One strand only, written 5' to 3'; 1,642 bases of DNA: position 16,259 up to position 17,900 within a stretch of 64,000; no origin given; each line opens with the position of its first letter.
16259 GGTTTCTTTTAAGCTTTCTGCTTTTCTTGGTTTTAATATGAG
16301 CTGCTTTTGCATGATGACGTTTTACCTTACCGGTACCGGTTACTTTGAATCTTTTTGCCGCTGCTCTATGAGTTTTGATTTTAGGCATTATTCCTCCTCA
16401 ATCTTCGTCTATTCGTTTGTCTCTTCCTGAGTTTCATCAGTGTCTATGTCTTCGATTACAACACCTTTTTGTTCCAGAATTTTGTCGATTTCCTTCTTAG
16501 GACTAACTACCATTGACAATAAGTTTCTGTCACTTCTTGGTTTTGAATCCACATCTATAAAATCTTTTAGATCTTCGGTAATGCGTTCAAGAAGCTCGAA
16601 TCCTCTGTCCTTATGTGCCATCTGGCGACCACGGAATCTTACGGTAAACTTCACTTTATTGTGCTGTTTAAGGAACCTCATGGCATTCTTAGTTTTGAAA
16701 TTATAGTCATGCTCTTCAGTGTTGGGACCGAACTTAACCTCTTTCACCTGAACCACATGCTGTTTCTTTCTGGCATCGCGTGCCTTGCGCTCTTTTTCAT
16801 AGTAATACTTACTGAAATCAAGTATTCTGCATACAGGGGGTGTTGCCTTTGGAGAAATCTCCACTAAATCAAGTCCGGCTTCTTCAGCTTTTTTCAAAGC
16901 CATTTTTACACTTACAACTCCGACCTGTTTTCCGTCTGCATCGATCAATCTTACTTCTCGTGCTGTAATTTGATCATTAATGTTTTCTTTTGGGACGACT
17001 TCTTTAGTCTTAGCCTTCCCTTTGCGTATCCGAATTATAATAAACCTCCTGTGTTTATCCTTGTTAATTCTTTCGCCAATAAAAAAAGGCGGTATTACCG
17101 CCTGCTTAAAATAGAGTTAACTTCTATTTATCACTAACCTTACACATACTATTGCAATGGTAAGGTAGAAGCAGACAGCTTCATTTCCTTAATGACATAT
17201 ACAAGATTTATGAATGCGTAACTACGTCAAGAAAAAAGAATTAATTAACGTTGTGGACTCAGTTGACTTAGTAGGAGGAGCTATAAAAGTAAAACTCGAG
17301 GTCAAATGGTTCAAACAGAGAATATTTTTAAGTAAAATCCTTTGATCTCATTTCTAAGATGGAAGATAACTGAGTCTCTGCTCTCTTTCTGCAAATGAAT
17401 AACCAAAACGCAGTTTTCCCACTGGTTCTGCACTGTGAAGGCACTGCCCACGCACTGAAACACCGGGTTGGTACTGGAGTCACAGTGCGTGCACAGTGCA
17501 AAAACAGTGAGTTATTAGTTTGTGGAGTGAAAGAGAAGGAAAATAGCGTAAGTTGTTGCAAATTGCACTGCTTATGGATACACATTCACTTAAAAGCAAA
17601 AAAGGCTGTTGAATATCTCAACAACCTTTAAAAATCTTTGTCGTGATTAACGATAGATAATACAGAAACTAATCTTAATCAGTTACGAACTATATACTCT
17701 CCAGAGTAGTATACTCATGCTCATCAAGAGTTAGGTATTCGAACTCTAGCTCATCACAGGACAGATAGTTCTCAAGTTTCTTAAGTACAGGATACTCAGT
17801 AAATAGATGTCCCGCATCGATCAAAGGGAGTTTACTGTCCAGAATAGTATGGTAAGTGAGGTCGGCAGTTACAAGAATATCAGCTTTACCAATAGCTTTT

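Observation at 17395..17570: GC-rich island with GCACTG hexamers phased at exactly 11 bp (4 direct, 3 inverted) between the nif3 terminator and the infC leader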

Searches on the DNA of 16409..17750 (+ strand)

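Call 4: search_rna_families(source=window, start=16900, end=17750, threshold=evalue, max_evalue=10, show_alignments=5)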
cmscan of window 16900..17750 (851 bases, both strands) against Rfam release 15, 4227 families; matches with E-value up to 10: 11.
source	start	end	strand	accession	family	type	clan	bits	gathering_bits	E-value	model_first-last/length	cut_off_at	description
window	17075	17192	-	RF00558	L20_leader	Cis-reg; leader;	-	34.1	58.7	8.6e-05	1-127/127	no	Ribosomal protein L20 leader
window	17423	17506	-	RF00667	mir-33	Gene; miRNA;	-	26.1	50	0.0016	1-69/69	no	mir-33 microRNA precursor family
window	17424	17513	-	RF00708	mir-450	Gene; miRNA;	-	25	60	0.1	1-78/78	no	mir-450 microRNA precursor family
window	17068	17214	-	RF02705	B_rapa_snoR775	Gene; snRNA; snoRNA; HACA-box;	-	23.1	64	0.93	1-127/127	no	Brassica rapa small nucleolar RNA 775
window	17417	17512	-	RF00712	mir-460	Gene; miRNA;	-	22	52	0.016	1-77/77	no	mir-460 microRNA precursor family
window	17423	17506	+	RF00667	mir-33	Gene; miRNA;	-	19.9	50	0.1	1-69/69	no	mir-33 microRNA precursor family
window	17066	17173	-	RF02325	TtnuHACA18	Gene; snRNA; snoRNA; HACA-box;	-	17.5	100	9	1-130/130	no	Tetrahymena snoRNA TtnuHACA18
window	17595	17639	-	RF02056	STnc390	Gene; sRNA;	-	16.1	50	1.9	11-57/60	no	Salmonella sRNA STnc390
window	17420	17509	-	RF03335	MIR2950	Gene; miRNA;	-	15.1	76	5.7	1-108/108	no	MIR2950 microRNA precursor family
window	17021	17175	-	RF02082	STnc540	Gene; sRNA;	-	13.6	38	4.4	1-202/202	no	Enterobacterial sRNA STnc540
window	17115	17254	-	RF01493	rli37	Gene; sRNA;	-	13.2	90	6.2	1-247/247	no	Listeria sRNA rli37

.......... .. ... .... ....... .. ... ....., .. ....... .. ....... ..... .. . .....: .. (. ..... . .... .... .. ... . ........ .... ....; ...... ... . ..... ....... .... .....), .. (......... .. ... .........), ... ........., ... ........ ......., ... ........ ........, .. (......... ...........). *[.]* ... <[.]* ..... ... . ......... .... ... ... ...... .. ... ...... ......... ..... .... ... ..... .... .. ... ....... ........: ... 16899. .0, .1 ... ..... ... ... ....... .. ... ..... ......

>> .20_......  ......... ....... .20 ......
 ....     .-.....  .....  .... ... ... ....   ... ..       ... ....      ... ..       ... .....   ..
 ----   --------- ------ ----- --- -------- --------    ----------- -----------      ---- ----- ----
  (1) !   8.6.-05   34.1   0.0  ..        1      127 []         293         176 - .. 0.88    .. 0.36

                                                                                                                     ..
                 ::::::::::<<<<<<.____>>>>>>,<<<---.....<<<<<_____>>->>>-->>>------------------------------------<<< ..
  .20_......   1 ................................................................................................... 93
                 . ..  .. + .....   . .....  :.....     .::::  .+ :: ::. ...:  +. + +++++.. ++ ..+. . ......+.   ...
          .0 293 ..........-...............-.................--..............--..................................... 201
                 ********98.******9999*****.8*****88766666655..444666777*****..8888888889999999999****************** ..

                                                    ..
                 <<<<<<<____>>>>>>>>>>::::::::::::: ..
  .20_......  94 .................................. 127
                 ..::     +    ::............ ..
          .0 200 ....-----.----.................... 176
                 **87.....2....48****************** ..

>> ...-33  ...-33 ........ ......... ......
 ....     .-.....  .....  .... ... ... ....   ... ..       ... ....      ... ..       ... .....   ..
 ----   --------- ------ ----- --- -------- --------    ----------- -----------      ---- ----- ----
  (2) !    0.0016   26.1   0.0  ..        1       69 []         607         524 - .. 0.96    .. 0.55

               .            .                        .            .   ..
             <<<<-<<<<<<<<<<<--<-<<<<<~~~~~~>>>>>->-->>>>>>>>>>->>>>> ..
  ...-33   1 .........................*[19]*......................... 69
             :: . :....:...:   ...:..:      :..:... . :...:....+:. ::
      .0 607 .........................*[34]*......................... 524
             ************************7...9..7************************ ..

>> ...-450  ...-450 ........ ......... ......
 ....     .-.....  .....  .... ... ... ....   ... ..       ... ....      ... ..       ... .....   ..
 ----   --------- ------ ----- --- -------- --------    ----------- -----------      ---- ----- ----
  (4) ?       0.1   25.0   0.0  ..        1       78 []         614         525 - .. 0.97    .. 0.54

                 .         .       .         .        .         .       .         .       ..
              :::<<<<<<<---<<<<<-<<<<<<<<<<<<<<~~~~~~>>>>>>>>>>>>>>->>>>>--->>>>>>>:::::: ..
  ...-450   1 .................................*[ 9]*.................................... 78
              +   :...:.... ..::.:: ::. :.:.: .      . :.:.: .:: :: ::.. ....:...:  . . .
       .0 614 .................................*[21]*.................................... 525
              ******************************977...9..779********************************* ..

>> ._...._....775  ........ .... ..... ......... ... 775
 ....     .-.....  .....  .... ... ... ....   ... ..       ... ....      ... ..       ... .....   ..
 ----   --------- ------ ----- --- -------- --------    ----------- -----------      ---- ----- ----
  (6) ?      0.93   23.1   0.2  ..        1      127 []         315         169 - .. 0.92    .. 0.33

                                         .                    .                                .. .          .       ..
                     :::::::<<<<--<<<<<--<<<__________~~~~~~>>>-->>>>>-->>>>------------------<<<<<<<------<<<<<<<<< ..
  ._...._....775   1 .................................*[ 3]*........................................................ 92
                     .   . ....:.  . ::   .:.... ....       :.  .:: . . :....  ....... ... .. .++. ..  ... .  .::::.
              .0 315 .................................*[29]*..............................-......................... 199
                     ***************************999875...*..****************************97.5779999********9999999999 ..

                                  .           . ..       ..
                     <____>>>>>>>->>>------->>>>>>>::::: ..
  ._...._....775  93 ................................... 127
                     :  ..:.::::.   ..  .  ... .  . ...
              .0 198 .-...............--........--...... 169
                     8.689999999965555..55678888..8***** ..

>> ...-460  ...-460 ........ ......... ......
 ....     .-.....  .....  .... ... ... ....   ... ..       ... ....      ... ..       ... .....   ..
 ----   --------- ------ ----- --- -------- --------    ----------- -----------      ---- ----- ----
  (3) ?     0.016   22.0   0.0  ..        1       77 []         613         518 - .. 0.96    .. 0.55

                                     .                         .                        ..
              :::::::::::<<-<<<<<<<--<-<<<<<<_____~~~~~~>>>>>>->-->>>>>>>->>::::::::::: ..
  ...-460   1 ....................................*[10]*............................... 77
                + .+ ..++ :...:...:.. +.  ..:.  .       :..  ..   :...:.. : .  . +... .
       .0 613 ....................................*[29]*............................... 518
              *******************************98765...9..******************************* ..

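Call 54: build_rna_model(alignment_id=A3)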
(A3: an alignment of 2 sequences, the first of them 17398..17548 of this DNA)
Model R1 built from alignment A3 (2 sequences, 151 columns); structure: RNAalifold consensus.
model positions 151; base pairs 32; branch points 2; effective number of sequences 1.14; information 0.591 bits per position. Calibrated on 0.2 Mb of random sequence (short: E-values are rough).
structure used (alignment columns):
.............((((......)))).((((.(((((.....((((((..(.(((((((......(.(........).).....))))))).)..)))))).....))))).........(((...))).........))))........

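Call 56: search_with_rna_model(model_id=R1, sources=[window, L001, L002, L003, L004, L005, L006, L007, L008, L009, L010, L011, L012, L013, L014, L015, L016, L017, L018, L019, L020, L021, L022, L023, L024, L025, L026, L027, L028, L029, L030, L031, L032, L033, L034, L035, L036, L037, L038, L039, L040, L041, L042, L043, L044, L045, L046, L047, L048, L049, L050, L051, L052, L053, L054, L055, L056, L057, L058, L059, L060, L061, L062, L063, L064, L065, L066, L067, L068, L069, L070, L071, L072, L073, L074, L075, L076, L077, L078, L079, L080, L081, L082, L083, L084], max_evalue=10, show_alignments=4)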
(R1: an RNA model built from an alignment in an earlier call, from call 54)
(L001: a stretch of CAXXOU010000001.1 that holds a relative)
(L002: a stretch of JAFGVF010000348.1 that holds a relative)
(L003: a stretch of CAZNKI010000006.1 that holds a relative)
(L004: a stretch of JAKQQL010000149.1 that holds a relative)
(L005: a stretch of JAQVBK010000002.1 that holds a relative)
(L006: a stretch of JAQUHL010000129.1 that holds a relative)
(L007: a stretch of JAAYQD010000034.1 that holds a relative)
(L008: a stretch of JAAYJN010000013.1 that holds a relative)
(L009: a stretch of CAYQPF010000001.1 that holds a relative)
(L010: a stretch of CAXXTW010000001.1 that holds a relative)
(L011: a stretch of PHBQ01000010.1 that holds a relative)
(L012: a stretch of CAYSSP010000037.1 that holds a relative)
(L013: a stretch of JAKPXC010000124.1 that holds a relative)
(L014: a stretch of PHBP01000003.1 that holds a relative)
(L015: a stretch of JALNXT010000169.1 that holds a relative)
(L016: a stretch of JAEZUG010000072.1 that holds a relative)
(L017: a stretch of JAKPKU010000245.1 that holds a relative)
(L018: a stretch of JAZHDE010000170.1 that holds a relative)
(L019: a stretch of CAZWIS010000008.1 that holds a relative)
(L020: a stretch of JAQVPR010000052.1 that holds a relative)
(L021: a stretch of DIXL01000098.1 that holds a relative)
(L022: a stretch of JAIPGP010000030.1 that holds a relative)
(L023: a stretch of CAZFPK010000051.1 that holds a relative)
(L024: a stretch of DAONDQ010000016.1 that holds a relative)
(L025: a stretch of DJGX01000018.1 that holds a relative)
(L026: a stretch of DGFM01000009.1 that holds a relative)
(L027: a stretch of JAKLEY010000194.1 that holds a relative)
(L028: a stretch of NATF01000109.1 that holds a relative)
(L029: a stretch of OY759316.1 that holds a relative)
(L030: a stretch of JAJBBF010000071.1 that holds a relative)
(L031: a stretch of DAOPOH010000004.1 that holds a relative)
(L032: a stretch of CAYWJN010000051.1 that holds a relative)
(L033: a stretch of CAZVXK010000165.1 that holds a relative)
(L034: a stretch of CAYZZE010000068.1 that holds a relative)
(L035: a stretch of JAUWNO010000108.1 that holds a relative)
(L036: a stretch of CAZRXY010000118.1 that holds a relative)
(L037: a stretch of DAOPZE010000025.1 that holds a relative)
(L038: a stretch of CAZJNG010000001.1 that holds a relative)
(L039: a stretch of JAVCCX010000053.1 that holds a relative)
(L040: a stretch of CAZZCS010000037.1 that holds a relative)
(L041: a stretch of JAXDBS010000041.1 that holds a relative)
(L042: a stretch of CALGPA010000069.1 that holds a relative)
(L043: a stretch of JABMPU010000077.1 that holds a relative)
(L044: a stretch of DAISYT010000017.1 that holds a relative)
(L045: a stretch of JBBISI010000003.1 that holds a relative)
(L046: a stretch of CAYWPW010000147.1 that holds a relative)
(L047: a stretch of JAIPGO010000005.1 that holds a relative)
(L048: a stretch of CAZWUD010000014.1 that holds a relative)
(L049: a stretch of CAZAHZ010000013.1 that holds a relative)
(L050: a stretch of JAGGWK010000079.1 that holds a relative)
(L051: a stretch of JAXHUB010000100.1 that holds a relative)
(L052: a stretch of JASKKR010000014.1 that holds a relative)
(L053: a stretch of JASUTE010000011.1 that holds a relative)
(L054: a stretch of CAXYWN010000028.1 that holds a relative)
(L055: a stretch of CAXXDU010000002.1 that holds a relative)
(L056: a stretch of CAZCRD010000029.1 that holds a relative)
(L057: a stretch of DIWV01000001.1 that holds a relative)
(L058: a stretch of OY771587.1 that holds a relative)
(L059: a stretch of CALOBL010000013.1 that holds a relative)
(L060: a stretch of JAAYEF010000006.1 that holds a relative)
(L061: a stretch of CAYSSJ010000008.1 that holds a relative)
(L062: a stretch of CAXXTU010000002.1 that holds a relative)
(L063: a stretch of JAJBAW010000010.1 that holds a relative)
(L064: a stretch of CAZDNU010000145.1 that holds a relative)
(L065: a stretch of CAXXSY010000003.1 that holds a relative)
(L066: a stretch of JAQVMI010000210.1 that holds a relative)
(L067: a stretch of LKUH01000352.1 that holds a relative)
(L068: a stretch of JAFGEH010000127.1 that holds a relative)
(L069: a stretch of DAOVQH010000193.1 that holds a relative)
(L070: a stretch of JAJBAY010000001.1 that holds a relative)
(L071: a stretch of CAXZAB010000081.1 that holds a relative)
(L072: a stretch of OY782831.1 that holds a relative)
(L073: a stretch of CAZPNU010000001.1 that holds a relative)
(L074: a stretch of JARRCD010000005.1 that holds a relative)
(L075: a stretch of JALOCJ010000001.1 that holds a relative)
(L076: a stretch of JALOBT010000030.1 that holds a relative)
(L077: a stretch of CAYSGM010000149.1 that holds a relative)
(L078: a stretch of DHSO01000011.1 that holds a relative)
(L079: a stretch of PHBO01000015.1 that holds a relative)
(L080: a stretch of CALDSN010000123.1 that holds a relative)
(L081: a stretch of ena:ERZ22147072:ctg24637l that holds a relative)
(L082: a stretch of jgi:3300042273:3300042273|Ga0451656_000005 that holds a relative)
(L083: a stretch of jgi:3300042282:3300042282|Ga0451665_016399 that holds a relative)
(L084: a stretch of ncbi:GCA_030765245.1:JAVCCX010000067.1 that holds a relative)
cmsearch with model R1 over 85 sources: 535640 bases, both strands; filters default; matches with E-value up to 10: 4.
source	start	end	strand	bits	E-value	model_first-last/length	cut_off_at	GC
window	17398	17548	+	177.3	1.7e-37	1-151/151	no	0.48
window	17376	17530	-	29.8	0.00038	1-151/151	no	0.48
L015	1885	2007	+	17.3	0.26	1-151/151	no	0.44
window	62256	62420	-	12.8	2.6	1-151/151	no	0.48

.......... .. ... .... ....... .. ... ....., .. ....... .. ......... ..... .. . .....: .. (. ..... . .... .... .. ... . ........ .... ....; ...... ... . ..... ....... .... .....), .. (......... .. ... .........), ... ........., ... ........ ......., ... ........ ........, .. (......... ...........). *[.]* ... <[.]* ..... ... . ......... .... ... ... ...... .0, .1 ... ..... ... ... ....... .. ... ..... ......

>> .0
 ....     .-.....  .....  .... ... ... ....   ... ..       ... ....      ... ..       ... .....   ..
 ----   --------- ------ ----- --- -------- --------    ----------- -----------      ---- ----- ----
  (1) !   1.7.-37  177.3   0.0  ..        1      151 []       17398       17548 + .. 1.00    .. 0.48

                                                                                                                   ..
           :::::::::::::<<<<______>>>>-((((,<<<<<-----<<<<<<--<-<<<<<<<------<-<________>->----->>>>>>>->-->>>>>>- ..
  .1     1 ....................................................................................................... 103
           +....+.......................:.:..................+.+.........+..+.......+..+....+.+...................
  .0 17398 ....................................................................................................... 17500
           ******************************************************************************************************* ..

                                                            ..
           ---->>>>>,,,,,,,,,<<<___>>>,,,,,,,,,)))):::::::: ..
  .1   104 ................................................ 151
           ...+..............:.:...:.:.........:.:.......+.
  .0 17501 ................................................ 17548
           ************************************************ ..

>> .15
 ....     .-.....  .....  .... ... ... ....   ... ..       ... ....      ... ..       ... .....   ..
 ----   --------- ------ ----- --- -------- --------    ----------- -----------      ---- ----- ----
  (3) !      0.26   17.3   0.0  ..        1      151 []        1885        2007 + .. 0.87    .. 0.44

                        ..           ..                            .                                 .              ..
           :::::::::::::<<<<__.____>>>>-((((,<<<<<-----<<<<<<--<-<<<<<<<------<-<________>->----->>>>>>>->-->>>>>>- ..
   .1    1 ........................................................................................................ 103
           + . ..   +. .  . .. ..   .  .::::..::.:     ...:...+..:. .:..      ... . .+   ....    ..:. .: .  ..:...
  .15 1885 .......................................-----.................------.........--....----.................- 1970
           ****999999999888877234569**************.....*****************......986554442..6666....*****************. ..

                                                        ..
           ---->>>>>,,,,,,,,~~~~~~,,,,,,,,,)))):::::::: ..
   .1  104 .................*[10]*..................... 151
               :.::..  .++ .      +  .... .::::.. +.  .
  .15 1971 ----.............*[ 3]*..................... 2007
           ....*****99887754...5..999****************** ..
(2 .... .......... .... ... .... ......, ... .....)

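Call 63: search_dna_similar(query=window:17380-17550:+, collection=plasmids, mode=distant, max_evalue=0.01, max_rows=10)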
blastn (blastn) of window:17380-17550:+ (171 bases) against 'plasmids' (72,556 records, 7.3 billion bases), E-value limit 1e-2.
No match.

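Call 64: search_dna_similar(query=window:17380-17550:+, collection=phages, mode=distant, max_evalue=0.01, max_rows=10)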
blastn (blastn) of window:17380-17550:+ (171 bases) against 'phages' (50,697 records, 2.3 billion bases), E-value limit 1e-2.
No match.

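Call 70: search_with_rna_model(model_id=R1, sources=[L325, L326, L327, L221], max_evalue=10, show_alignments=3)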
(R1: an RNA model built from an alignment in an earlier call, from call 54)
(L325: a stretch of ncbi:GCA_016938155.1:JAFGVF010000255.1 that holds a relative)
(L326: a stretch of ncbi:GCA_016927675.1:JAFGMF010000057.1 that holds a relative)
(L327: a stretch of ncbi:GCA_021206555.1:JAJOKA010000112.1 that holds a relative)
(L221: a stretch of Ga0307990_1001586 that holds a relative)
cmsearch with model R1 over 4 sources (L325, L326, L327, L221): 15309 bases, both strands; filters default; matches with E-value up to 10: 4.
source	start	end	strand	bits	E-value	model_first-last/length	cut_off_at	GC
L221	1357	1507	+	175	1.6e-38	1-151/151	no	0.55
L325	1572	1741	-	79.8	5.2e-17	1-151/151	no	0.49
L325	1619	1757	+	59.2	2.4e-12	1-151/151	no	0.5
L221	1344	1479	-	22.3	0.00053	1-151/151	no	0.57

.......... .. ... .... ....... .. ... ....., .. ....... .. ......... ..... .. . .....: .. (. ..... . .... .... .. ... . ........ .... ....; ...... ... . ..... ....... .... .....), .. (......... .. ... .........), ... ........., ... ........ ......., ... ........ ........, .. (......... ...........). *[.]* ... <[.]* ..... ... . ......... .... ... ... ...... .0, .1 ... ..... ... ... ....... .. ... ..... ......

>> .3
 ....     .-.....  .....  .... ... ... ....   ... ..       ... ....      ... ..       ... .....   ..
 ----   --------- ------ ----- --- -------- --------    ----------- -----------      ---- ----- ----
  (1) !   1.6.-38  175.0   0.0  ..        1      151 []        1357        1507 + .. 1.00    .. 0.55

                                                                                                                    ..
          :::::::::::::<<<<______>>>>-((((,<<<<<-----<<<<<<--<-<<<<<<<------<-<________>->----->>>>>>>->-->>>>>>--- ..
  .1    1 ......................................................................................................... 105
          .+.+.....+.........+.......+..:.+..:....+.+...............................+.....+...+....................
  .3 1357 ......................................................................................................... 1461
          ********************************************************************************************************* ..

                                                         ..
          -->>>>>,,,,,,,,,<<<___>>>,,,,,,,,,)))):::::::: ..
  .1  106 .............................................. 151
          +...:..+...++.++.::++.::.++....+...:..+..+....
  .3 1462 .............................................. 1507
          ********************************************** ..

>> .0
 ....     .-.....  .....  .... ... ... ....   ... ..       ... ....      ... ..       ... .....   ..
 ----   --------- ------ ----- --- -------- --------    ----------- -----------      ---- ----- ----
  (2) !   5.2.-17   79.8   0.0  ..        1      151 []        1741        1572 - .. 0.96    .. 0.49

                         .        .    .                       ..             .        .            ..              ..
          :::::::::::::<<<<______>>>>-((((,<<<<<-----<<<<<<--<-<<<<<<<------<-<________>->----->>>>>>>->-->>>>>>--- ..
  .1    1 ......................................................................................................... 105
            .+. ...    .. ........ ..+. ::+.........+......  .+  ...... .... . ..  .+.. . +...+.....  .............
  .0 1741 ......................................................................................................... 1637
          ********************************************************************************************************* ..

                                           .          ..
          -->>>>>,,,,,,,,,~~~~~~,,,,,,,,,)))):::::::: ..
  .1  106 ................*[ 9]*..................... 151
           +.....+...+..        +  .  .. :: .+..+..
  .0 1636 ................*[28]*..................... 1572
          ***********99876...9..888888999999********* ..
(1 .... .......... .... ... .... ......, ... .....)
